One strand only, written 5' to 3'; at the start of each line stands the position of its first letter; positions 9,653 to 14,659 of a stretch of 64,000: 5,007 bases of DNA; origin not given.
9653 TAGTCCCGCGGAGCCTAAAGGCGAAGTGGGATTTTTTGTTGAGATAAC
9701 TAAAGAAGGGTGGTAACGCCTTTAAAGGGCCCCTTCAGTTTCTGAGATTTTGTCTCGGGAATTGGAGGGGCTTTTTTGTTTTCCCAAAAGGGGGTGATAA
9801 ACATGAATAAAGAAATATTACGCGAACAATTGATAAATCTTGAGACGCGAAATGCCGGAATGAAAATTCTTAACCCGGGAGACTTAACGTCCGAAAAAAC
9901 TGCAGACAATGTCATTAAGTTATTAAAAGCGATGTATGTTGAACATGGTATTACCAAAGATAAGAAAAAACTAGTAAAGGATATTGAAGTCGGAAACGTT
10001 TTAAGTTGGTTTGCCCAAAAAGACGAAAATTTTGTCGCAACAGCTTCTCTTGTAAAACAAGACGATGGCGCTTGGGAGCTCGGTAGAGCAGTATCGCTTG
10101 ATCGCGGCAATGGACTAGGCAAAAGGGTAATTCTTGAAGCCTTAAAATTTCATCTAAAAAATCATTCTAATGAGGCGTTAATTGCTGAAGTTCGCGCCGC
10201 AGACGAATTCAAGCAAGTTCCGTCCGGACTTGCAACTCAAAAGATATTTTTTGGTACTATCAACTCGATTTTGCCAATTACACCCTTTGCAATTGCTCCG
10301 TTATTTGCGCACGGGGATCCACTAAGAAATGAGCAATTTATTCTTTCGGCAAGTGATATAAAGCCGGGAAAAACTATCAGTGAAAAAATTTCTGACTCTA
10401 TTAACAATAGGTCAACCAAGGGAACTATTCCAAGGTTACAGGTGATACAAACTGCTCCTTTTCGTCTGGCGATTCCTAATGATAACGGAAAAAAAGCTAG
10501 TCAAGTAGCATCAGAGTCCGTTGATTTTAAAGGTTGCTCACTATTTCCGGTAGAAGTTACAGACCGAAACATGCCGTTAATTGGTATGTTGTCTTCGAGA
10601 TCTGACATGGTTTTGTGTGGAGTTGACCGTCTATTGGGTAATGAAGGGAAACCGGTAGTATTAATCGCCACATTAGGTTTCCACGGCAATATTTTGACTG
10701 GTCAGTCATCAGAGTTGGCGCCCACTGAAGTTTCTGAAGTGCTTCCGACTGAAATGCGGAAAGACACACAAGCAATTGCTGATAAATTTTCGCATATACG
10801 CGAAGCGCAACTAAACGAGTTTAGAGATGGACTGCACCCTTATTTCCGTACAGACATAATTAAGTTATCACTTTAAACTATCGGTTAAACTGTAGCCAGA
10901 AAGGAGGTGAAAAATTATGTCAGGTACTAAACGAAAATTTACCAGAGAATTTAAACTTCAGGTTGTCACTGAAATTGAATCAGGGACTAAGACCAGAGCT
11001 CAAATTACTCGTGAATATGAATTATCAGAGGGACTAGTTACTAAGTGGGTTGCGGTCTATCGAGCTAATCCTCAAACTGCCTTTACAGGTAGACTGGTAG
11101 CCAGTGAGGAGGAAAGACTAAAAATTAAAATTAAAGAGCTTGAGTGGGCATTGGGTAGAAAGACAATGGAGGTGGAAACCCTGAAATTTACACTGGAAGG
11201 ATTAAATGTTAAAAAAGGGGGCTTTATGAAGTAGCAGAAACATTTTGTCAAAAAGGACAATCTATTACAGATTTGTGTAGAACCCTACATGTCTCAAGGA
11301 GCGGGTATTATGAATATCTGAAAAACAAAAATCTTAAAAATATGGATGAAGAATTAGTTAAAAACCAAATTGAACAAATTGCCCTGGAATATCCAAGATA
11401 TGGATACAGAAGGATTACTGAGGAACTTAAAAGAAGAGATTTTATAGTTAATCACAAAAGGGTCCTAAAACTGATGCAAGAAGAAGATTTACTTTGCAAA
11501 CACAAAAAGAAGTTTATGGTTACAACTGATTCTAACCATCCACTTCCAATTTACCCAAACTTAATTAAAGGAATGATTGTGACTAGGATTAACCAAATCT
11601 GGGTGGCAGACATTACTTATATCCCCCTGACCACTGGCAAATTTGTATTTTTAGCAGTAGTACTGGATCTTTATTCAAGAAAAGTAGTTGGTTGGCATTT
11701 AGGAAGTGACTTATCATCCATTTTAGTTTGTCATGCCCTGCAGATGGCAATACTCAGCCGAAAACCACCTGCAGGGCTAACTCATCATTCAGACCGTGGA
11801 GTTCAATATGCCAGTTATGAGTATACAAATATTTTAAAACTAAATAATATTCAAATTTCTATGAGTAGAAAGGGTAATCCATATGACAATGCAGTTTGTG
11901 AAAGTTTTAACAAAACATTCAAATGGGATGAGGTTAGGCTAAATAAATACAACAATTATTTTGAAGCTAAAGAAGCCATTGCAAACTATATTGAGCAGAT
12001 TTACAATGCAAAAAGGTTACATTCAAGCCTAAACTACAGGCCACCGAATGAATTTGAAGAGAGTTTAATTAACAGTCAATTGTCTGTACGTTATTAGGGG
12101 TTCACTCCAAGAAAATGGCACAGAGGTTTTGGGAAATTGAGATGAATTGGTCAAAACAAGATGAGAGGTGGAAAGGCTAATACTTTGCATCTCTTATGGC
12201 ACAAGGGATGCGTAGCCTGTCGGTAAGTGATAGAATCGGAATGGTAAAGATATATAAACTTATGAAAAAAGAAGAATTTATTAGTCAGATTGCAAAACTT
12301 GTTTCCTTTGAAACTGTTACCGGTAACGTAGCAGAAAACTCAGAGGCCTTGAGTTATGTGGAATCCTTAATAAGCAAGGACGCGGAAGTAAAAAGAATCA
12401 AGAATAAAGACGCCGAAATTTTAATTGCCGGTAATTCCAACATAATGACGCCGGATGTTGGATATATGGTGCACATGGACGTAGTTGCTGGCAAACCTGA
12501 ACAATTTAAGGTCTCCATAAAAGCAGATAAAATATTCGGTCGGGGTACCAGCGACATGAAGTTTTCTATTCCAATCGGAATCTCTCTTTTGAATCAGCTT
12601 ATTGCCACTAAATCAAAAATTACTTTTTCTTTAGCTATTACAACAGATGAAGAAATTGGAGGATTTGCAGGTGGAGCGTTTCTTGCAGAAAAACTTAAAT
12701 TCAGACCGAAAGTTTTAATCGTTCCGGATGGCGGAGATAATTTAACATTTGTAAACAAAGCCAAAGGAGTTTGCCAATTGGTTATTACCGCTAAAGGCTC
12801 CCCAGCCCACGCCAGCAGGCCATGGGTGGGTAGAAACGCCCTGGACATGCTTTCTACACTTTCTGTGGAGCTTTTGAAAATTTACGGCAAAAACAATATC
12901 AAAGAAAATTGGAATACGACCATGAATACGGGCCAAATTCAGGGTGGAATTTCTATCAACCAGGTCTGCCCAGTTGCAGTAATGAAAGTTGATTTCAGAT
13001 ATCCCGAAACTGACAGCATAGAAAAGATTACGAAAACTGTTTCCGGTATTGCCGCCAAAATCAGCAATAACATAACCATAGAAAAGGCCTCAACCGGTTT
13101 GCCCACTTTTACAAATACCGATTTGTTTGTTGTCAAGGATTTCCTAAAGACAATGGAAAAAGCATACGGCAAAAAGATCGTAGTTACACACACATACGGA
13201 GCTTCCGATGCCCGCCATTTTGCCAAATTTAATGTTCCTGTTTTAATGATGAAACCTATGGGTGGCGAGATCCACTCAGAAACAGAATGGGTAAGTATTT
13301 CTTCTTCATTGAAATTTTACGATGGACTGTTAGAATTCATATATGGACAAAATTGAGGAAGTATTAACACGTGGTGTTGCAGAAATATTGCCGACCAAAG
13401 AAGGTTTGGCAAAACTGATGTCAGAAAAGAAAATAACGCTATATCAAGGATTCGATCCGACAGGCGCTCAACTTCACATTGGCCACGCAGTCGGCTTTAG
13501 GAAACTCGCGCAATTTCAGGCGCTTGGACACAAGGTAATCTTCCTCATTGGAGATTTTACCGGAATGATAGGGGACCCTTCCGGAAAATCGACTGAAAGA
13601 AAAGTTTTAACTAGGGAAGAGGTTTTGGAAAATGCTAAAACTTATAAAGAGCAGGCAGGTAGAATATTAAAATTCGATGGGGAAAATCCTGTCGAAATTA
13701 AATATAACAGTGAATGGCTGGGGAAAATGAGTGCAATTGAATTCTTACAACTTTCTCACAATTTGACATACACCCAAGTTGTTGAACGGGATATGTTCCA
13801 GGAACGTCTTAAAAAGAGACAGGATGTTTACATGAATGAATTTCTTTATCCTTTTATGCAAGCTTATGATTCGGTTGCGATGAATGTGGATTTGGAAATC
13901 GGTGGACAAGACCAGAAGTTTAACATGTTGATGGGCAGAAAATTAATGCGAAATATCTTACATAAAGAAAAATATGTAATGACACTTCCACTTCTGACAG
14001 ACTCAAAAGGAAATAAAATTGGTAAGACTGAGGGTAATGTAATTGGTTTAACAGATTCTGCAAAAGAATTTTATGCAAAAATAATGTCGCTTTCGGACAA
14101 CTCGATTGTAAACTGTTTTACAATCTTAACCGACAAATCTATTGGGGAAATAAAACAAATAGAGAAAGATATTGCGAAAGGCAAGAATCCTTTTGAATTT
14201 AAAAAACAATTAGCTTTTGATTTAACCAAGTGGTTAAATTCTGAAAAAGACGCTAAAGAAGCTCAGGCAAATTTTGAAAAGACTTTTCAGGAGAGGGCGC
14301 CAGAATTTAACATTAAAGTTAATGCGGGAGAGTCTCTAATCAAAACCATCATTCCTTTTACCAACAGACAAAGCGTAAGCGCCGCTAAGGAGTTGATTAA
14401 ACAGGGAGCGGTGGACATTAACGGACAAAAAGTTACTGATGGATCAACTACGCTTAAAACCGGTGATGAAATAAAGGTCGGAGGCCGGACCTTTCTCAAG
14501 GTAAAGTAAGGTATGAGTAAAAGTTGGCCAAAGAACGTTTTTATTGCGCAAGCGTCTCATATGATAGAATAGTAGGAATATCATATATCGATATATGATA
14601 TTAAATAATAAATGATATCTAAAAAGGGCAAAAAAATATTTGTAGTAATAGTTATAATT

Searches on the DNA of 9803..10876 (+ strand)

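Call 14: search_rna_families(sources=[L001, L002, L003], threshold=evalue, max_evalue=0.001, show_alignments=2)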
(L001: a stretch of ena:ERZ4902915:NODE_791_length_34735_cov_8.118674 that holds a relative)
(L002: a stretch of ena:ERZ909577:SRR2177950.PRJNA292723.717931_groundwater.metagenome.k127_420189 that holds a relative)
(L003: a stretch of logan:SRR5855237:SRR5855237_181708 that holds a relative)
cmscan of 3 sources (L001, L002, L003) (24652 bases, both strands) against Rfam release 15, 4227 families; matches with E-value up to 0.001: 2.
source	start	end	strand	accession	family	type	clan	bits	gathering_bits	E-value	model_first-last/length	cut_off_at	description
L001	5667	5948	+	RF00230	T-box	Cis-reg; leader;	-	87.8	93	4.1e-18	1-219/219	no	T-box leader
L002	2968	3249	+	RF00230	T-box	Cis-reg; leader;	-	87.8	93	4.1e-18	1-219/219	no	T-box leader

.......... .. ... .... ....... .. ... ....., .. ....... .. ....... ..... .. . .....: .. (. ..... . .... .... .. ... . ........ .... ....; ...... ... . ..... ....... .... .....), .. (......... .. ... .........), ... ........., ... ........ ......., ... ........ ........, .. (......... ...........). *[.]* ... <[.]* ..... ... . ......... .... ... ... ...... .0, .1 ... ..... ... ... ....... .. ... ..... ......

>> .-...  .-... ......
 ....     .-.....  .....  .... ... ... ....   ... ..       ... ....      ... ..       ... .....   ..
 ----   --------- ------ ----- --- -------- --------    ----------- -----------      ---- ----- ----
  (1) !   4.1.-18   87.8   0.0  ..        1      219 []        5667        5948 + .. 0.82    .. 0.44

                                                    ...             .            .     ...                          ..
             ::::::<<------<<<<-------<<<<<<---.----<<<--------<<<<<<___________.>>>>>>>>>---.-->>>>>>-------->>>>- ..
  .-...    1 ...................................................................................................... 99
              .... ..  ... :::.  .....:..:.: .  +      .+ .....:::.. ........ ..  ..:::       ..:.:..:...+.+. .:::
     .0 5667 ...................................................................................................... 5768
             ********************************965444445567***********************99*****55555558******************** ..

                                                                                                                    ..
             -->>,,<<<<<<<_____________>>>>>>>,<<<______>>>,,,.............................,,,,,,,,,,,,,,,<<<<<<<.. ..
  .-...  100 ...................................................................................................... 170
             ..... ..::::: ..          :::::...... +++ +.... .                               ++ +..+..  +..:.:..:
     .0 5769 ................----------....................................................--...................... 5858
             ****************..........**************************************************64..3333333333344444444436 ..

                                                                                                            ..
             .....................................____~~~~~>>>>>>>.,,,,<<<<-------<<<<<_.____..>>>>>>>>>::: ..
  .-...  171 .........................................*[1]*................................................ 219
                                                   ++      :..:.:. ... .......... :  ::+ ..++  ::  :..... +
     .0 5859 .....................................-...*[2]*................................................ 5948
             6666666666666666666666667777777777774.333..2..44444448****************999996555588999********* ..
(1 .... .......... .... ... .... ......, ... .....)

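Call 17: search_rna_families(sources=[L004, L005, L006, L007, L010, L011, L012], threshold=evalue, max_evalue=0.01)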
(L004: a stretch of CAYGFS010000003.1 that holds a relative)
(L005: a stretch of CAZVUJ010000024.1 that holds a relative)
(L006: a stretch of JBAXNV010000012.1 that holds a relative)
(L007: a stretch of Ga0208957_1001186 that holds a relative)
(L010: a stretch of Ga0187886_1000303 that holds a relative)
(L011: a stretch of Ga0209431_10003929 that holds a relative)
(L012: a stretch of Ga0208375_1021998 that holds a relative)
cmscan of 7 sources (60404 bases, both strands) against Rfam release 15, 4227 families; matches with E-value up to 0.01: 7.
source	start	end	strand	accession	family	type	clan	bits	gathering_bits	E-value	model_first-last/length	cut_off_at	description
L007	3305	3586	+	RF00230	T-box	Cis-reg; leader;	-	87.8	93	1e-17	1-219/219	no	T-box leader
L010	4662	4937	+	RF00230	T-box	Cis-reg; leader;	-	81.8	93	3.5e-16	1-219/219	no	T-box leader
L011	2020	2298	+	RF00230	T-box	Cis-reg; leader;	-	76.3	93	9e-15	1-219/219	no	T-box leader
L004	4655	4851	+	RF00230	T-box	Cis-reg; leader;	-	72.5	93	8.7e-14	1-219/219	no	T-box leader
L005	32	341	+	RF00230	T-box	Cis-reg; leader;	-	68.2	93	1.1e-12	1-219/219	no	T-box leader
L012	336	620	+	RF00230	T-box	Cis-reg; leader;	-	68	93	1.2e-12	1-219/219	no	T-box leader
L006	4651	4868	+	RF00230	T-box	Cis-reg; leader;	-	53.1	93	8.6e-09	1-219/219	no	T-box leader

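Call 18: search_rna_families(sources=[L013, L014, L015, L016, L017, L018, L019, L020, L021], threshold=evalue, max_evalue=0.01)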
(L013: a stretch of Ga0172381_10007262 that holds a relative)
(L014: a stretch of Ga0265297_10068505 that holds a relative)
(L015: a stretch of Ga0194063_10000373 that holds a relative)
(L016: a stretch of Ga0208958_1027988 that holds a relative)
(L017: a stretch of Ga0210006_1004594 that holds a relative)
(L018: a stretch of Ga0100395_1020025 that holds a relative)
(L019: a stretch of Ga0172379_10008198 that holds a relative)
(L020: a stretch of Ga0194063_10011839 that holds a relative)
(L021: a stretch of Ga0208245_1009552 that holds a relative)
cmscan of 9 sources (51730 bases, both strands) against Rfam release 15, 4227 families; matches with E-value up to 0.01: 8.
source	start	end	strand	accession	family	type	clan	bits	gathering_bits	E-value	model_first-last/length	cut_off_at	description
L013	4717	4942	+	RF00230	T-box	Cis-reg; leader;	-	82.5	93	2e-16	1-219/219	no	T-box leader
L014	1416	1640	+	RF00230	T-box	Cis-reg; leader;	-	78.7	93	1.9e-15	1-219/219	no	T-box leader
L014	866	936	+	RF00005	tRNA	Gene; tRNA;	CL00001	73.9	29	2.1e-14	1-71/71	no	tRNA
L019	4658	4941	+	RF00230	T-box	Cis-reg; leader;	-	71.9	93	1.1e-13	1-219/219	no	T-box leader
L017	4627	4943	+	RF00230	T-box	Cis-reg; leader;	-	64.2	93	1e-11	1-219/219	no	T-box leader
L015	4651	4868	+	RF00230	T-box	Cis-reg; leader;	-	53.1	93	7.4e-09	1-219/219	no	T-box leader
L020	1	254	+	RF00230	T-box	Cis-reg; leader;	-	42.8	93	3.3e-06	32-219/219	5'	T-box leader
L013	4165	4237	+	RF00005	tRNA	Gene; tRNA;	CL00001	37.4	29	0.00023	1-71/71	no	tRNA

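Call 91: search_rna_families(sources=[L022, L024, L026], threshold=evalue, max_evalue=0.1, show_alignments=2)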
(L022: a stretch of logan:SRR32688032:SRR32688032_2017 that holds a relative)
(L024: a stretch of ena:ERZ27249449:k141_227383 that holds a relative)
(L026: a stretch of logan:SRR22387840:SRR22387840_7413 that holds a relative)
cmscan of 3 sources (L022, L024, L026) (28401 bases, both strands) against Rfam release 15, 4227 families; matches with E-value up to 0.1: 1.
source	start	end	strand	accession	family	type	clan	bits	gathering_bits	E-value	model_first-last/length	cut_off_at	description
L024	4192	4356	+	RF00230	T-box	Cis-reg; leader;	-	59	93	1.3e-10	1-219/219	no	T-box leader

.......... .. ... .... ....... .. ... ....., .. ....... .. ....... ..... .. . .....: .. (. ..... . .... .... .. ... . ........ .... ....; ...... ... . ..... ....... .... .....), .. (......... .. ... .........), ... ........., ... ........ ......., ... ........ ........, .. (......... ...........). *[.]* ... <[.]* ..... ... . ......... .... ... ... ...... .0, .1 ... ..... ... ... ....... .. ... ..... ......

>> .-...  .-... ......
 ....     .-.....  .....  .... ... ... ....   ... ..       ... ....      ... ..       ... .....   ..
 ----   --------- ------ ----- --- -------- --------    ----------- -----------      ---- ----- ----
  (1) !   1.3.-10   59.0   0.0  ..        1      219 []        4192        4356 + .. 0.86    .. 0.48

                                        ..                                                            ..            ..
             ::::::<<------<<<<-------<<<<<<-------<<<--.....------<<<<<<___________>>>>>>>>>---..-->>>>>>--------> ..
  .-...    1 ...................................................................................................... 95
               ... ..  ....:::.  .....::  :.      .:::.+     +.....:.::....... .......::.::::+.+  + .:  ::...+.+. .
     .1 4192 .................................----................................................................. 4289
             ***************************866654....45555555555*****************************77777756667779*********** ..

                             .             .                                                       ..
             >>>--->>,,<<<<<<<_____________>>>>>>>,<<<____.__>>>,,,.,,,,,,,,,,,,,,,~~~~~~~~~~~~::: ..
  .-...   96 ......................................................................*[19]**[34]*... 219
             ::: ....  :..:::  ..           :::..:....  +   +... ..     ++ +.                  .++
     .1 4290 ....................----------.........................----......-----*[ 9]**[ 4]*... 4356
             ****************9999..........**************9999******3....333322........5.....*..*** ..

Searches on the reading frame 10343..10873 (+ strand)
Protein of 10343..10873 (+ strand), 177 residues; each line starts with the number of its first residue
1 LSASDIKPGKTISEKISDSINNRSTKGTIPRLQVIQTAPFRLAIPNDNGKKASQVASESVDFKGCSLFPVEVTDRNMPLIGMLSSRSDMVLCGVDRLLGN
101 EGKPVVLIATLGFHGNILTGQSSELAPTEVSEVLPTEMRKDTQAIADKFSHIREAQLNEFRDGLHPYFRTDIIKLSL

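Call 47: predict_structure(alignment_id=A4)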
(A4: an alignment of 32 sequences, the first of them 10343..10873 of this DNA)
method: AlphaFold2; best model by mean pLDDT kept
length: 177 residues; sequences in the alignment: 32
mean_pLDDT: 88.7   pTM: 0.82
mean pLDDT of the five models: 88.7, 88.5, 88.0, 86.5, 86.4
residues with pLDDT >= 90: 128; 70-90: 28; 50-70: 15; < 50: 6
segments of 3 or more residues with pLDDT < 50: 1-6
pLDDT, mean of each block of 10 residues (from residue 1): 54 94 96 96 98 97 95 98 97 93 97 86 84 92 95 92 68 56
secondary structure, 60 per line:
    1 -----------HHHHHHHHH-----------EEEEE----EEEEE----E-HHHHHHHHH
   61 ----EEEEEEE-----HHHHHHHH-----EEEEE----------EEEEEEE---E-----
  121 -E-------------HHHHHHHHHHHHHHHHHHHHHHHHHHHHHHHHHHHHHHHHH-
elements in order: H12-20 E32-36 E41-45 H52-60 E65-71 H77-84 E90-94 E105-111 H136-176

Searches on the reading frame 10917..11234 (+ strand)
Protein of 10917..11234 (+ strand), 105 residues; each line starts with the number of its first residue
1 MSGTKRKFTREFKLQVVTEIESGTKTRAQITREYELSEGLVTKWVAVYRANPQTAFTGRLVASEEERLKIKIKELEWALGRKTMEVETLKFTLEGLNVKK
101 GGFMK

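Call 6: search_protein_families(library=pfam, proteins=[window:10917-11234:+], max_evalue=0.01)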
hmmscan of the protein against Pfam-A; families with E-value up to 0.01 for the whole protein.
window:10917-11234:+ (105 aa): 3 families
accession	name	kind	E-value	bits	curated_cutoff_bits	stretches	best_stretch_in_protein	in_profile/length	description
PF01527.26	HTH_Tnp_1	-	1.1e-07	32.4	24.1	1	4-67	3-67/75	Transposase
PF13518.12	HTH_28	-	0.0001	22.8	25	1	12-50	1-38/52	Helix-turn-helix domain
PF09607.16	BrkDBD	-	0.00086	19.6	23.4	1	3-47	1-48/58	Brinker DNA-binding domain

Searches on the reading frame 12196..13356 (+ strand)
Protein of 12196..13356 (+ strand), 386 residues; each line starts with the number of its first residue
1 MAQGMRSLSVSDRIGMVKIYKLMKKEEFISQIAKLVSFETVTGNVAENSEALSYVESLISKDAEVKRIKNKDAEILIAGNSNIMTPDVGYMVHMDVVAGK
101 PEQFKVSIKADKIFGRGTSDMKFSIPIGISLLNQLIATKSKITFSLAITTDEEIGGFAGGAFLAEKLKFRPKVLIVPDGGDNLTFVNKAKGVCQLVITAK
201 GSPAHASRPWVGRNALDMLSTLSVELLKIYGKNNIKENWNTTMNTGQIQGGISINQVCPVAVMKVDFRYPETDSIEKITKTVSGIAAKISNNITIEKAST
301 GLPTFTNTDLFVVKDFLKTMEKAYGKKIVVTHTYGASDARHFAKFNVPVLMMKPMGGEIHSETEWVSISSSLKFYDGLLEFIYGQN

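Call 6: search_protein_families(library=pfam, proteins=[window:12196-13356:+], max_evalue=0.01)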
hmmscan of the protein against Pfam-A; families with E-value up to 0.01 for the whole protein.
window:12196-13356:+ (386 aa): 3 families
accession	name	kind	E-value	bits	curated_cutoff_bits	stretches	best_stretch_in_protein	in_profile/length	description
PF01546.33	Peptidase_M20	-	6.8e-21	75.5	24.6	1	91-375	3-197/206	Peptidase family M20/M25/M40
PF07687.19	M20_dimer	-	2.5e-15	56.8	21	1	189-289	3-102/107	Peptidase dimerisation domain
PF05343.19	Peptidase_M42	-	0.0028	17.2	23.2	0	110-178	125-189/292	M42 glutamyl aminopeptidase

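Call 48: search_protein_families(library=ncbifam, proteins=[window:12196-13356:+], max_evalue=0.001)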
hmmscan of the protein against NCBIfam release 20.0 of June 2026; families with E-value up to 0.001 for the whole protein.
window:12196-13356:+ (386 aa): 47 families (the best 25 are shown)
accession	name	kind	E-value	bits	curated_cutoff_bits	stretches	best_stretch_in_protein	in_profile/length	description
NF006399.0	PRK08651.1-2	equivalog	1.1e-40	139.9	381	2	25-234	3-221/405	succinyl-diaminopimelate desuccinylase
TIGR01910.1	DapE-ArgE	subfamily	5.4e-38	131.1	217.6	1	32-374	4-370/373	ArgE/DapE family deacylase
NF006400.0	PRK08651.1-3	equivalog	4.2e-32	111.4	374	1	74-375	73-396/410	succinyl-diaminopimelate desuccinylase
NF005602.0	PRK07338.1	equivalog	5.2e-31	107.6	357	1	88-370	97-384/409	hydrolase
NF006365.0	PRK08588.1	subfamily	7.3e-30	104.5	289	1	22-376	3-371/383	succinyl-diaminopimelate desuccinylase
NF009557.0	PRK13009.1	equivalog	4.6e-29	101.7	284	1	27-370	4-359/377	succinyl-diaminopimelate desuccinylase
NF005710.0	PRK07522.1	subfamily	9.8e-27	94.1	412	1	24-354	6-356/391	acetylornithine deacetylase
TIGR01892.1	AcOrn-deacetyl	equivalog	2.2e-25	89.5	297.7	1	32-369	3-352/365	acetylornithine deacetylase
NF010589.0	PRK13983.1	equivalog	9.2e-25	87.4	333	1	25-373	13-397/409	M20 family metallo-hydrolase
TIGR01900.1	dapE-gram_pos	equivalog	2.3e-23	82.7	304.2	1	26-379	3-347/351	succinyl-diaminopimelate desuccinylase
TIGR01246.1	dapE_proteo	equivalog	4.9e-23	81.7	361.8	1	32-371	5-356/370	succinyl-diaminopimelate desuccinylase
NF006326.0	PRK08554.1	equivalog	5.5e-23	81.5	354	2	24-192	7-185/446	peptidase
NF003474.0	PRK05111.1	equivalog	1.9e-22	79.7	460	1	99-354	91-348/383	acetylornithine deacetylase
NF004788.0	PRK06133.1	subfamily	1e-17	64.2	349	1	24-370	42-398/417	glutamate carboxypeptidase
NF009558.0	PRK13013.1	equivalog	2.4e-16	59.4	428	1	88-343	89-378/429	acetylornithine deacetylase/succinyl-diaminopimelate desuccinylase family protein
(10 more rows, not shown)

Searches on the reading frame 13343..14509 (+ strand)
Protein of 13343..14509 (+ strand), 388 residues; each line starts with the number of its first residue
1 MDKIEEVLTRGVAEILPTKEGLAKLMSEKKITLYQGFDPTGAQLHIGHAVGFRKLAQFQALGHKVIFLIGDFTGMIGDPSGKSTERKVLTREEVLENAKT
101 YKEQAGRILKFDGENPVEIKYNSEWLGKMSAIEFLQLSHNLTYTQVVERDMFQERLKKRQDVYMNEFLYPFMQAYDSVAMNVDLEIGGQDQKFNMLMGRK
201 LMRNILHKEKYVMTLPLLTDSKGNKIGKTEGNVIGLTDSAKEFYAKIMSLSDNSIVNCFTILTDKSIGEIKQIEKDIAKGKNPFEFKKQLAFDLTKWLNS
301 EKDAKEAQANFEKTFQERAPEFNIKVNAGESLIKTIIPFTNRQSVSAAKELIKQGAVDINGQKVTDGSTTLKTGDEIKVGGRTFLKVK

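Call 11: search_protein_families(library=pfam, proteins=[window:13343-14509:+], max_evalue=0.0001)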
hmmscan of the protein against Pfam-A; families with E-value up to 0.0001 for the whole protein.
window:13343-14509:+ (388 aa): 3 families
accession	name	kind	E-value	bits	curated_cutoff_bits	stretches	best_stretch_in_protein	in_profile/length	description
PF00579.31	tRNA-synt_1b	-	9.8e-72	242.2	21.1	1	27-316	2-292/292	tRNA synthetases class I (W and Y)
PF01479.30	S4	-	8.5e-09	35.5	22.8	1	344-377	15-48/48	S4 domain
PF22421.1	SYY_C-terminal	-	4.1e-07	30.2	27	1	311-377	2-66/83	Tyrosine--tRNA ligase SYY-like C-terminal domain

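Call 48: search_protein_families(library=ncbifam, proteins=[window:13343-14509:+], max_evalue=0.001)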
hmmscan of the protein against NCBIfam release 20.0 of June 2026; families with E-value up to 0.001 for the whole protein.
window:13343-14509:+ (388 aa): 5 families
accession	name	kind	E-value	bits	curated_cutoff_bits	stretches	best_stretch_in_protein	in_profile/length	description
TIGR00234.1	tyrS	equivalog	1.1e-103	347.4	113.8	1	2-387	5-403/406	tyrosine--tRNA ligase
NF006330.0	PRK08560.1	equivalog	1.8e-23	83.1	220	1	6-248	8-246/342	tyrosine--tRNA ligase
TIGR00233.1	trpS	equivalog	1.5e-08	34.3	176.75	1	30-256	2-224/328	tryptophan--tRNA ligase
TIGR03069.1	PS_II_S4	equivalog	5.6e-05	22.4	201.55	1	350-387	203-240/257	photosystem II electron transport protein, Sll1252 family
NF001968.0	PRK00750.1-2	equivalog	0.0002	19.9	648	1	178-238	246-306/528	lysine--tRNA ligase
